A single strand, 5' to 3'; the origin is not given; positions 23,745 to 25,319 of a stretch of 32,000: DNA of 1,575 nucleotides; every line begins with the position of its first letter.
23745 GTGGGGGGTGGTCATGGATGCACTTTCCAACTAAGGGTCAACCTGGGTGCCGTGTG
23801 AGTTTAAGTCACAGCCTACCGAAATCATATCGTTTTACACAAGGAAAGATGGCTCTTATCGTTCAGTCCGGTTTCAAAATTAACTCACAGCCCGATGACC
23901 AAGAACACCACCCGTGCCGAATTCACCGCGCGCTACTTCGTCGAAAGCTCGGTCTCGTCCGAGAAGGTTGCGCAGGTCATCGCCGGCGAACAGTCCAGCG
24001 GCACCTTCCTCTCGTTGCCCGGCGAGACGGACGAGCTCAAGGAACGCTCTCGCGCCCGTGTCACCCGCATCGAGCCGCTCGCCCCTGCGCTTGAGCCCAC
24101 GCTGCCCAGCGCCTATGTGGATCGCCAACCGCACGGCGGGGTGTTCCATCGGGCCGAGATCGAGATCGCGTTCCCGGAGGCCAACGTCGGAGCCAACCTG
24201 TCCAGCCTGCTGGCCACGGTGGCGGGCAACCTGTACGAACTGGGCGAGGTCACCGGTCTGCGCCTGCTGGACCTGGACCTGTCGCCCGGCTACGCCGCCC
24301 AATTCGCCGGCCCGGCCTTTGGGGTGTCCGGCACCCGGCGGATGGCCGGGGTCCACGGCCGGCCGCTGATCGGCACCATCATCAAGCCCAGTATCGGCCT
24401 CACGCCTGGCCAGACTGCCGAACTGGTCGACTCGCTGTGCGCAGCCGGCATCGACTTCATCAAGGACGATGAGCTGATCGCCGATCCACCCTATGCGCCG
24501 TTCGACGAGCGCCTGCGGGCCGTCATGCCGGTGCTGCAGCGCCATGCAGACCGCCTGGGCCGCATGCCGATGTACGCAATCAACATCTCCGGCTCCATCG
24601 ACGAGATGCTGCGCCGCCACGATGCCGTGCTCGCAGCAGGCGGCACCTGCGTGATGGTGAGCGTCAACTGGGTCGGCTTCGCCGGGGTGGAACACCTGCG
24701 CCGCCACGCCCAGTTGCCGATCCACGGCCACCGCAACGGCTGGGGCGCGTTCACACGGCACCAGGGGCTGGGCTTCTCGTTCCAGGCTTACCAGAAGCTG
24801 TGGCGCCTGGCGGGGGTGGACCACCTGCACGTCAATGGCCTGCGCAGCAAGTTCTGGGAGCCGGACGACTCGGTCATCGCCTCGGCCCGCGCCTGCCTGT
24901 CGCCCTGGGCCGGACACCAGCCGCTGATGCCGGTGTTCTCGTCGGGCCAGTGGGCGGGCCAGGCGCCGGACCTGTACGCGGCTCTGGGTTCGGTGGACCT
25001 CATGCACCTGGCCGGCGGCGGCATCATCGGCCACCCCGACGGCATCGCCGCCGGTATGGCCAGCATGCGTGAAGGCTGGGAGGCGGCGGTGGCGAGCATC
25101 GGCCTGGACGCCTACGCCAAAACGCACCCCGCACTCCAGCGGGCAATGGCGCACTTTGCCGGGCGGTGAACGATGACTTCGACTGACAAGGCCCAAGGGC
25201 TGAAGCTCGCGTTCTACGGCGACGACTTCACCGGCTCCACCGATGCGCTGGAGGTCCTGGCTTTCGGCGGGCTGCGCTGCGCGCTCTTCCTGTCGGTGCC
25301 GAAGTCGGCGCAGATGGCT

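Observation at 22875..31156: Compact RuBisCO-like protein + DUF1537 kinase + SDR + TRAP transporter module flanked by two LysR regulators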

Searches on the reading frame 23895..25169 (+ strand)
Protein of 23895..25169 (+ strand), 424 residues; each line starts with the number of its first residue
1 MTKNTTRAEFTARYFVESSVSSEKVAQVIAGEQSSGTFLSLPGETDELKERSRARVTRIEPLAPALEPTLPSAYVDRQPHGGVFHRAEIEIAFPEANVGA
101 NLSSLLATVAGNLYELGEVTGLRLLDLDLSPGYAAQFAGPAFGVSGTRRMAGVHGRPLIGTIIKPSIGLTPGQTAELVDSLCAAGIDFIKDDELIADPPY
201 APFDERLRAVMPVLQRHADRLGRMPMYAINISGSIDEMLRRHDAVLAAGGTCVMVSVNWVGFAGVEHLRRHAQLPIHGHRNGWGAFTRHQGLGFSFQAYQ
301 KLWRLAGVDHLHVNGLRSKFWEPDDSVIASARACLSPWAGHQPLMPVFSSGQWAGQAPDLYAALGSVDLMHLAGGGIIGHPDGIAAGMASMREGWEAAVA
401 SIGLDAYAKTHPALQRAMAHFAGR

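Call 3: search_protein_families(library=pfam, proteins=[window:23895-25169:+])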
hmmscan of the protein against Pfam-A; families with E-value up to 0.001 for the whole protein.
window:23895-25169:+ (424 aa): 2 families
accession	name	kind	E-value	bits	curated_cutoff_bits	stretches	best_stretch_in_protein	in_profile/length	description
PF00016.26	RuBisCO_large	-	1.7e-74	251.3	30.1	1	144-420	2-298/299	Ribulose bisphosphate carboxylase large chain, catalytic domain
PF02788.21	RuBisCO_large_N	-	7.5e-08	33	20.7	1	18-129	24-116/120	Ribulose bisphosphate carboxylase large chain, N-terminal domain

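Call 4: search_protein_families(library=ncbifam, proteins=[window:23895-25169:+])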
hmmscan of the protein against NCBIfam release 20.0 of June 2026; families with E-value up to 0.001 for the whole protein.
window:23895-25169:+ (424 aa): 6 families
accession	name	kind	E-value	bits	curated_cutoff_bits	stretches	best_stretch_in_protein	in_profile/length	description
NF042437.1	OxoIsoapPDcar_OiaX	equivalog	5.8e-144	479.9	700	1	13-422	4-412/412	3-oxo-isoapionate-4-phosphate decarboxylase OiaX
TIGR03326.1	rubisco_III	equivalog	6.9e-75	252.5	497.45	1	14-419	18-424/426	type III ribulose-bisphosphate carboxylase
NF003252.0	PRK04208.1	subfamily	1.8e-70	237.8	438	1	17-421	38-455/468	ribulose-bisphosphate carboxylase large subunit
NF007095.0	PRK09549.1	equivalog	2.9e-54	184.1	409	1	10-420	4-400/407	2,3-diketo-5-methylthiopentyl-1-phosphate enolase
NF010002.0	PRK13475.1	equivalog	6.7e-45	153.6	489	1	99-422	98-441/459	ribulose-bisphosphate carboxylase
TIGR03332.1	salvage_mtnW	equivalog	1.4e-44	152.4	513.6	1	11-420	4-405/407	2,3-diketo-5-methylthiopentyl-1-phosphate enolase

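Call 5: search_solved_structures(query=window:23895-25169:+, max_evalue=1e-20, show_alignments=1)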
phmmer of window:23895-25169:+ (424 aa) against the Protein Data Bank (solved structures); distinct sequences matched with E-value up to 1e-20: 99 (the best 60 are shown).
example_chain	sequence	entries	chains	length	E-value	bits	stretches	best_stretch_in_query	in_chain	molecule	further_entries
3nwr_A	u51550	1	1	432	6.3e-136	456.6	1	11-424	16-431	A rubisco-like protein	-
1tel_A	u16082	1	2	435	5.9e-61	209.6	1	14-417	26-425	ribulose bisphosphate carboxylase, large subunit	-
1ykw_A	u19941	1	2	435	8.2e-61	209.1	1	14-417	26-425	RuBisCO-like protein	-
2qyg_A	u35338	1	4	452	4e-58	200.3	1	29-424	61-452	Ribulose bisphosphate carboxylase-like protein 2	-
2cwx_A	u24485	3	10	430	7.8e-58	199.3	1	14-419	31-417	Ribulose bisphosphate carboxylase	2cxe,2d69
6hun_A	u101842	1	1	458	9.3e-57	195.8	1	100-419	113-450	Ribulose bisphosphate carboxylase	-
8dht_A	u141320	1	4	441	1.5e-55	191.8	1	89-420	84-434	Ribulose bisphosphate carboxylase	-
3a13_A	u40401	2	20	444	8.4e-52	179.5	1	90-419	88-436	Ribulose bisphosphate carboxylase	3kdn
3kdo_A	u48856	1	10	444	1e-51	179.1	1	90-419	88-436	Ribulose bisphosphate carboxylase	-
1geh_A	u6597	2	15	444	1.4e-51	178.7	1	90-419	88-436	RIBULOSE-1,5-BISPHOSPHATE CARBOXYLASE/OXYGENASE | Ribulose bisphosphate carboxylase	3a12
3wqp_A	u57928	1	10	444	1e-50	175.9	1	90-419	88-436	Ribulose bisphosphate carboxylase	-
8vgs_A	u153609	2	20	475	4.6e-43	150.7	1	97-332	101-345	Ribulose bisphosphate carboxylase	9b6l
4nas_A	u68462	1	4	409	3.1e-42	147.9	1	75-419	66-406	Ribulose-bisphosphate carboxylase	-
8u66_A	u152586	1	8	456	3.9e-42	147.6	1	101-416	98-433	Rubisco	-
2oek_A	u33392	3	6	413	4e-42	147.6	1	12-419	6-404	2,3-diketo-5-methylthiopentyl-1-phosphate enolase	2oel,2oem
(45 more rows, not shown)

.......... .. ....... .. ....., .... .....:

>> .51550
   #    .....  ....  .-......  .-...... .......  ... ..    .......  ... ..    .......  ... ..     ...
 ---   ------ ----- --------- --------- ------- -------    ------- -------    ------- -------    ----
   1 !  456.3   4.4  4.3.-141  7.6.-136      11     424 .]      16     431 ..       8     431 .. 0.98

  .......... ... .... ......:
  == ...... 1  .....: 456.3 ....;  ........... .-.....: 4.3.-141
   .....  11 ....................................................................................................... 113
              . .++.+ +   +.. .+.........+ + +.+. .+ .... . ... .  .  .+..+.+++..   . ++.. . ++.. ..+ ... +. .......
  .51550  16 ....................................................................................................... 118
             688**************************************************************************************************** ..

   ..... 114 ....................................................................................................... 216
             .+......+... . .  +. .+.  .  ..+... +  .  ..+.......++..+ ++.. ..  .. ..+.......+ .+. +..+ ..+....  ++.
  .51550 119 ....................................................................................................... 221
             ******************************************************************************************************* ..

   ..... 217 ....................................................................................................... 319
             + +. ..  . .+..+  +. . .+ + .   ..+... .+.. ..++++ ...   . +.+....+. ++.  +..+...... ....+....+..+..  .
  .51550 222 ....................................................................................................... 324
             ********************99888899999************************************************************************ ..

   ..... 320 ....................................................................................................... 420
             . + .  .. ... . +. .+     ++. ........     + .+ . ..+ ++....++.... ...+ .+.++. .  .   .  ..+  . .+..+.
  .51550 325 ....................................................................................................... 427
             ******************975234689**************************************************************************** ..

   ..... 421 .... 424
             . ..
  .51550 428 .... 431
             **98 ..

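Call 14: find_homologous_proteins(query=window:23895-25169:+, max_evalue=1e-30)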
Query window:23895-25169:+ (424 aa): 7999 proteins with E <= 1e-30 among 8000 candidates; the best 120 are listed.
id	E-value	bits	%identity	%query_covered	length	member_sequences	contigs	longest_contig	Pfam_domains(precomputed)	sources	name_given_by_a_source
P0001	8.6e-284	959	100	100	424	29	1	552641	PF02788.22,PF00016.27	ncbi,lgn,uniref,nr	ncbi:ribulose-bisphosphate carboxylase large subunit family protein [Delftia acidovorans]|uniref:rib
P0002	8.7e-284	959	100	100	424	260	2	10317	PF02788.22,PF00016.27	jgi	jgi:ribulose-bisphosphate carboxylase large chain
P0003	2.0e-264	895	93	100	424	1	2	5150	PF02788.22,PF00016.27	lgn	-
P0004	8.6e-264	893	93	100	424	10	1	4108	PF02788.22,PF00016.27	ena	-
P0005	7.2e-262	886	92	100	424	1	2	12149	PF02788.22,PF00016.27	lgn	-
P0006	1.3e-261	886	92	100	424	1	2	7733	PF02788.22,PF00016.27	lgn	-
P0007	4.4e-261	884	92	100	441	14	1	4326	PF02788.22,PF00016.27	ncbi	-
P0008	8.9e-261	883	92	100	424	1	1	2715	PF02788.22,PF00016.27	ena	-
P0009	3.4e-260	881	91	100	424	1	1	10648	PF02788.22,PF00016.27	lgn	-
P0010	1.0e-259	879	91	100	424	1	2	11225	PF02788.22,PF00016.27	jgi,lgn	jgi:ribulose-bisphosphate carboxylase large chain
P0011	2.0e-259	878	91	100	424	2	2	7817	PF02788.22,PF00016.27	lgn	-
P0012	7.0e-259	877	91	100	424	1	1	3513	PF02788.22,PF00016.27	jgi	jgi:ribulose-bisphosphate carboxylase large chain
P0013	3.5e-258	874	91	100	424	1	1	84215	PF02788.22,PF00016.27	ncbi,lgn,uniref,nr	ncbi:MAG: ribulose-bisphosphate carboxylase large subunit family protein [Hydrogenophaga sp.]|uniref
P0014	8.0e-258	873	91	100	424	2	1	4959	PF02788.22,PF00016.27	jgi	jgi:ribulose-bisphosphate carboxylase large chain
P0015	1.4e-257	872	91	100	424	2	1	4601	PF02788.22,PF00016.27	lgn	-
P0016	9.6e-255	863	90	100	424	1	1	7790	PF02788.22,PF00016.27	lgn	-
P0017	1.1e-253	860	88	100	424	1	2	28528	PF02788.22,PF00016.27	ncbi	-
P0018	2.3e-253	858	89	100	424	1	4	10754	PF02788.22,PF00016.27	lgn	-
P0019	6.2e-253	857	89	100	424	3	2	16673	PF02788.22,PF00016.27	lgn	-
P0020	2.4e-250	848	88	99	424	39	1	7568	PF02788.22,PF00016.27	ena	-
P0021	3.7e-250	848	88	99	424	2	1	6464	PF02788.22,PF00016.27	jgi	-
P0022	4.9e-250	847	88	99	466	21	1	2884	PF02788.22,PF00016.27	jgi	-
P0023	6.6e-250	847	87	100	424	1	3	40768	PF02788.22,PF00016.27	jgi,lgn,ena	-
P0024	1.3e-249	846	87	100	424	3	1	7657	PF02788.22,PF00016.27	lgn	-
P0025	1.9e-249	845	88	100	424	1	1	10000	PF02788.22,PF00016.27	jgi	jgi:ribulose-bisphosphate carboxylase large chain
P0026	3.0e-249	845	88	100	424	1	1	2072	PF02788.22,PF00016.27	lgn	-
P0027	8.9e-247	837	89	96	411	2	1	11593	PF02788.22,PF00016.27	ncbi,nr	ncbi:MAG TPA: ribulose-bisphosphate carboxylase large subunit family protein, partial [Usitatibacter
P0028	8.6e-246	833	87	99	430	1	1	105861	PF02788.22,PF00016.27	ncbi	-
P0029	5.4e-245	831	87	100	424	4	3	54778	PF02788.22,PF00016.27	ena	-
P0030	4.4e-244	828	86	99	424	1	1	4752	PF02788.22,PF00016.27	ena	-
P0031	6.8e-244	827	86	99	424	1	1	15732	PF02788.22,PF00016.27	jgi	-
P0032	9.1e-244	827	86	99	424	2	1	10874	PF02788.22,PF00016.27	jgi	jgi:ribulose-bisphosphate carboxylase large chain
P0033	7.6e-243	824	88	96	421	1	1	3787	PF02788.22,PF00016.27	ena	-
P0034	3.8e-242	821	84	100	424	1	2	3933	PF02788.22,PF00016.27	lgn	-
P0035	3.3e-241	818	86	100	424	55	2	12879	PF02788.22,PF00016.27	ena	-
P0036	1.0e-239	813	87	98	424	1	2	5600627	PF02788.22,PF00016.27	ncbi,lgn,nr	ncbi:ribulose 1,5-bisphosphate carboxylase, large subunit [Burkholderiales bacterium JOSHI_001]|nr:r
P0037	4.4e-239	811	85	99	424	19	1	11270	PF02788.22,PF00016.27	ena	-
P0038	6.0e-239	811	84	100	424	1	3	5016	PF02788.22,PF00016.27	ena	-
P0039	7.4e-239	811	84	100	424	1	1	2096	PF02788.22,PF00016.27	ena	-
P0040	4.7e-238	808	84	99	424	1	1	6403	PF02788.22,PF00016.27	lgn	-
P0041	5.7e-238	808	84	100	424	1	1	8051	PF02788.22,PF00016.27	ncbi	-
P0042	1.8e-237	806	84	100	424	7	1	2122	PF02788.22,PF00016.27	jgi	jgi:ribulose-bisphosphate carboxylase large chain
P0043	1.9e-237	806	83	100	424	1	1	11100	PF02788.22,PF00016.27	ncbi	-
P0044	2.0e-237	806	84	99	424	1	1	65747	PF02788.22,PF00016.27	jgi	jgi:ribulose-bisphosphate carboxylase large chain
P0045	3.0e-237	805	85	99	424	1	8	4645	PF02788.22,PF00016.27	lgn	-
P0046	3.2e-237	805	84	99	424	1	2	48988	PF02788.22,PF00016.27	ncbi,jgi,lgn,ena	-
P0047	3.4e-237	805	84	99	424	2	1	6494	PF02788.22,PF00016.27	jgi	jgi:ribulose-bisphosphate carboxylase large chain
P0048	3.9e-237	805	85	100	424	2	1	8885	PF02788.22,PF00016.27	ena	-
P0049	4.3e-237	805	84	99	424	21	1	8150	PF02788.22,PF00016.27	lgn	-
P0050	9.7e-237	804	85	99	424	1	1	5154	PF02788.22,PF00016.27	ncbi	-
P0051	9.9e-237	804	84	99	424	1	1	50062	PF02788.22,PF00016.27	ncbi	-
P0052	1.0e-236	804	84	99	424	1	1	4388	PF02788.22,PF00016.27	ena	-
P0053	1.5e-236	803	84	99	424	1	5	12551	PF02788.22,PF00016.27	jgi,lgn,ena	-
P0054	2.4e-236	802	83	99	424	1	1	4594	PF02788.22,PF00016.27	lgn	-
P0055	2.9e-236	802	83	100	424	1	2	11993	PF02788.22,PF00016.27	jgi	jgi:ribulose-bisphosphate carboxylase large chain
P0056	3.8e-236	802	84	100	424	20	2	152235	PF02788.22,PF00016.27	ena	-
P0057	4.6e-236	801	84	99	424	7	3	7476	PF02788.22,PF00016.27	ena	-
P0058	5.5e-236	801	83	99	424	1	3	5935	PF02788.22,PF00016.27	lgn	-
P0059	9.5e-236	800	84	100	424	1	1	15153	PF02788.22,PF00016.27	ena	-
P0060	1.6e-235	800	84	99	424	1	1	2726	PF02788.22,PF00016.27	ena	-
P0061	1.6e-235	800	84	100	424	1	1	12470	PF02788.22,PF00016.27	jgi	-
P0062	1.7e-235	800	83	99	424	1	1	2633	PF02788.22,PF00016.27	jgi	jgi:ribulose-bisphosphate carboxylase large chain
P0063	1.0e-234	797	84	100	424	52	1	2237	PF02788.22,PF00016.27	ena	-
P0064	1.3e-234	797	83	99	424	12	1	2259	PF02788.22,PF00016.27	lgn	-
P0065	1.4e-234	796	83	99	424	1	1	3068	PF02788.22,PF00016.27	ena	-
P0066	1.6e-234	796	84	99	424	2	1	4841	PF02788.22,PF00016.27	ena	-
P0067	2.7e-234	796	84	99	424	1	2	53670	PF02788.22,PF00016.27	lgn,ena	-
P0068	8.2e-234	794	83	99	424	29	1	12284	PF02788.22,PF00016.27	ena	-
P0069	9.6e-234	794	87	94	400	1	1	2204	PF02788.22,PF00016.27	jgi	jgi:ribulose-bisphosphate carboxylase large chain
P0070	1.3e-233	793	84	98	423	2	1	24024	PF02788.22,PF00016.27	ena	-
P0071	5.4e-233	791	83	100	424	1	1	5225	PF02788.22,PF00016.27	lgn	-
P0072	1.7e-232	790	82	99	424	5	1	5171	PF02788.22,PF00016.27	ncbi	-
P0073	2.5e-232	789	82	99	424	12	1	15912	PF02788.22,PF00016.27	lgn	-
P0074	3.5e-232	789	84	99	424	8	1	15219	PF02788.22,PF00016.27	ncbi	-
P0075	4.3e-232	788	83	98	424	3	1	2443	PF02788.22,PF00016.27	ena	-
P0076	1.3e-231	787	82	99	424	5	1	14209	PF02788.22,PF00016.27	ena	-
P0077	3.9e-231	785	82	100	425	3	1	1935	PF02788.22,PF00016.27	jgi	jgi:ribulose-bisphosphate carboxylase large chain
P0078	5.8e-231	785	83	98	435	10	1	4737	PF02788.22,PF00016.27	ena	-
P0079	1.7e-230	783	82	100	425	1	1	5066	PF02788.22,PF00016.27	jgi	jgi:ribulose-bisphosphate carboxylase large chain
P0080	7.5e-230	781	81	99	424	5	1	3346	PF02788.22,PF00016.27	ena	-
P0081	8.3e-230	781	81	99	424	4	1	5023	PF02788.22,PF00016.27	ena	-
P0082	9.7e-230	781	81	99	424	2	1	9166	PF02788.22,PF00016.27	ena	-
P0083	1.0e-229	780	81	99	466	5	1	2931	PF02788.22,PF00016.27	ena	-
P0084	3.0e-229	779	81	99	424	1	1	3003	PF02788.22,PF00016.27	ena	-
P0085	3.3e-229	779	82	100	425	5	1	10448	PF02788.22,PF00016.27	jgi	jgi:ribulose-bisphosphate carboxylase large chain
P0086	1.0e-228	777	82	98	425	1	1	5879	PF02788.22,PF00016.27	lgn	-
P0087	1.7e-228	776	81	100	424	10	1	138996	PF02788.22,PF00016.27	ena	-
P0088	1.8e-228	776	81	99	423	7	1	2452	PF02788.22,PF00016.27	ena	-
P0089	2.6e-228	776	81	99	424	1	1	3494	PF02788.22,PF00016.27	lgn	-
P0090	2.9e-228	776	81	99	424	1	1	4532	PF02788.22,PF00016.27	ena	-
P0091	4.8e-228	775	80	99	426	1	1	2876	PF02788.22,PF00016.27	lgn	-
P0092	5.9e-228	775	81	99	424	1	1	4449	PF02788.22,PF00016.27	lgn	-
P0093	8.5e-228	774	82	100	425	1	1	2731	PF02788.22,PF00016.27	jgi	jgi:ribulose-bisphosphate carboxylase large chain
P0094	9.3e-228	774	81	98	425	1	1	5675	PF02788.22,PF00016.27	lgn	-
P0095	1.6e-227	773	81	99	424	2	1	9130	PF02788.22,PF00016.27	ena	-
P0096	1.8e-227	773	82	100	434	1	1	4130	PF02788.22,PF00016.27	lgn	-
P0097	2.7e-227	773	81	99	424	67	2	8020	PF02788.22,PF00016.27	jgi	jgi:ribulose-bisphosphate carboxylase large chain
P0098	4.0e-227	772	81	99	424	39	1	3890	PF02788.22,PF00016.27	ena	-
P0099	4.1e-227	772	81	99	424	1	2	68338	PF02788.22,PF00016.27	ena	-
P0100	5.2e-227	772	80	100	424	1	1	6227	PF02788.22,PF00016.27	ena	-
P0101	7.9e-227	771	81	99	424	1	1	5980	PF02788.22,PF00016.27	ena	-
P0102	1.1e-226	770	81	99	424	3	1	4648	PF02788.22,PF00016.27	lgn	-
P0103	5.4e-226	768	79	99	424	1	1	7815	PF02788.22,PF00016.27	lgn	-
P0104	8.6e-226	768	82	97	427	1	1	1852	PF02788.22,PF00016.27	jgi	jgi:ribulose-bisphosphate carboxylase large chain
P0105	8.7e-226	768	80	100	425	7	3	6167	PF02788.22,PF00016.27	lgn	-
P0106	9.1e-226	767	80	98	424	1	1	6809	PF02788.22,PF00016.27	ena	-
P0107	1.4e-225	767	79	99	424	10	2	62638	PF02788.22,PF00016.27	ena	-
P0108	2.1e-225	766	81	99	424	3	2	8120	PF02788.22,PF00016.27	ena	-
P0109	2.9e-225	766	80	100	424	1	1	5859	PF02788.22,PF00016.27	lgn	-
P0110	3.0e-225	766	79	99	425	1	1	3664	PF02788.22,PF00016.27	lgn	-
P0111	3.3e-225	766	80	98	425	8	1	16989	PF02788.22,PF00016.27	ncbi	-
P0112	3.8e-225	765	80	99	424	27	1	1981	PF02788.22,PF00016.27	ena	-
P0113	4.6e-225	765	80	100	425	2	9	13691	PF02788.22,PF00016.27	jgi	jgi:ribulose-bisphosphate carboxylase large chain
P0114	5.2e-225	765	82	97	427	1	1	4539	PF02788.22,PF00016.27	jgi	jgi:ribulose-bisphosphate carboxylase large chain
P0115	5.6e-225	765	80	99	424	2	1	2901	PF02788.22,PF00016.27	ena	-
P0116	7.1e-225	765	79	99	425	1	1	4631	PF02788.22,PF00016.27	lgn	-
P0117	1.3e-224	764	80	98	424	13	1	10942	PF02788.22,PF00016.27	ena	-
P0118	2.5e-224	763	79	99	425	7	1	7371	PF02788.22,PF00016.27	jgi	jgi:ribulose-bisphosphate carboxylase large chain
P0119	2.7e-224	763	80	100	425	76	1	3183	PF02788.22,PF00016.27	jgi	jgi:ribulose-bisphosphate carboxylase large chain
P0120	2.9e-224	763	80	98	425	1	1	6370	PF02788.22,PF00016.27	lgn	-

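Call 22: find_related_loci(query=window:23895-25169:+, collection=genome_contigs, flank=10000)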
Query window:23895-25169:+ (424 aa) in genome_contigs; peptide patterns used: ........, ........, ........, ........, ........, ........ (x = any residue, [..] = any of these).
599 stretches matched a pattern (row limit reached: there are more); 546 encode a relative of the query (tblastn E <= 1e-3); the best 80 are kept; 80 distinct loci.
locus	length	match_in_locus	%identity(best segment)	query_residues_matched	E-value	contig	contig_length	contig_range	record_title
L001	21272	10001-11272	94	1-424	0e+0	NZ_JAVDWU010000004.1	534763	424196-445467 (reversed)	Hydrogenophaga palleronii strain 4249 Ga0454477_04, whole genome shotgun sequence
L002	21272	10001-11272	94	1-424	0e+0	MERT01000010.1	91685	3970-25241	MAG: Burkholderiales bacterium GWF1_66_17 gwf1_scaffold_257, whole genome shotgun sequence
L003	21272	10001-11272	93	1-424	0e+0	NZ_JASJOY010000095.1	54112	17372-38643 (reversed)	MAG: Hydrogenophaga sp. isolate MAG_55 NODE_321_length_54112_cov_18.647261, whole genome shotgun sequence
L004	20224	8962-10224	90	1-421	0e+0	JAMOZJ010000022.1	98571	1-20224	Variovorax beijingensis strain MSC1_012 PNNL_MSC-1_Str_012_scaf0022, whole genome shotgun sequence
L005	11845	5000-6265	89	1-422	0e+0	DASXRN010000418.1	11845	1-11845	MAG TPA_asm: Polaromonas sp. isolate SMAG_U4641 k141_1069118, whole genome shotgun sequence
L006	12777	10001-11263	86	1-421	0e+0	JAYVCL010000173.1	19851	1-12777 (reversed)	MAG: Burkholderiales bacterium isolate GL32_Down_metabat_118 GL32_Down_metabat_118_172, whole genome shotgun sequence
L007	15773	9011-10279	83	2-424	0e+0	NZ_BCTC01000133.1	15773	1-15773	Azohydromonas lata NBRC 102462, whole genome shotgun sequence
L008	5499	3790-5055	84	1-422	0e+0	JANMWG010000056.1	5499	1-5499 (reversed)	MAG: Betaproteobacteria bacterium isolate OTE_88_metabat_364 OTE_88_k141_2804951, whole genome shotgun sequence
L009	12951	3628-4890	78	2-422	0e+0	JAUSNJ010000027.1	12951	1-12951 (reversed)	MAG: Rhodoferax sp. isolate E19_metabat.bin.37_sub E19_k141_400004, whole genome shotgun sequence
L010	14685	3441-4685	81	7-421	0e+0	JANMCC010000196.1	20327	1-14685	MAG: Burkholderiales bacterium isolate OTE_1_metabat_218 OTE_1_k141_3236997, whole genome shotgun sequence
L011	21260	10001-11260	77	3-422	0e+0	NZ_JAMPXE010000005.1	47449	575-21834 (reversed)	MAG: Rhodoferax sp. isolate R2F_R2FSRR_metabat.23 R2F_C368, whole genome shotgun sequence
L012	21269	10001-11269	79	1-421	0e+0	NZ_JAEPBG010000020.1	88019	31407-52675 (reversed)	Noviherbaspirillum pedocola strain DKR-6 contig20, whole genome shotgun sequence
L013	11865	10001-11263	76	1-421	0e+0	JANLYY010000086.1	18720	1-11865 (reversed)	MAG: Polaromonas sp. isolate OTE_14_metabat.17 OTE_14_k141_2167967, whole genome shotgun sequence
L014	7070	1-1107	89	53-421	0e+0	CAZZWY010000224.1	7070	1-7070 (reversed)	MAG: uncultured Acetobacteraceae bacterium isolate Green_P.bin.4 genome assembly, contig: NODE_9432_length_7070_cov_5.10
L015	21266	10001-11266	77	1-421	0e+0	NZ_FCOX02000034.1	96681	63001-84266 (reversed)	Caballeronia calidae isolate LMG 29321 contig000034, whole genome shotgun sequence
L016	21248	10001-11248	77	6-421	0e+0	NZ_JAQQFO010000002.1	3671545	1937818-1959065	Paraburkholderia fungorum strain RL17-336-BIC-C 2, whole genome shotgun sequence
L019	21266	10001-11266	77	1-422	0e+0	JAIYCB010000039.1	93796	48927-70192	MAG: Comamonadaceae bacterium isolate E1_MAG_00064 pond_E1_MAG_00064_000000000010, whole genome shotgun sequence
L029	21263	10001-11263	73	1-421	0e+0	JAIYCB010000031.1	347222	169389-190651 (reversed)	MAG: Comamonadaceae bacterium isolate E1_MAG_00064 pond_E1_MAG_00064_000000000003, whole genome shotgun sequence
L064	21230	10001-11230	57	12-422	1e-150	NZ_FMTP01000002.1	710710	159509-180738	Ancylobacter rudongensis strain CGMCC 1.1761, whole genome shotgun sequence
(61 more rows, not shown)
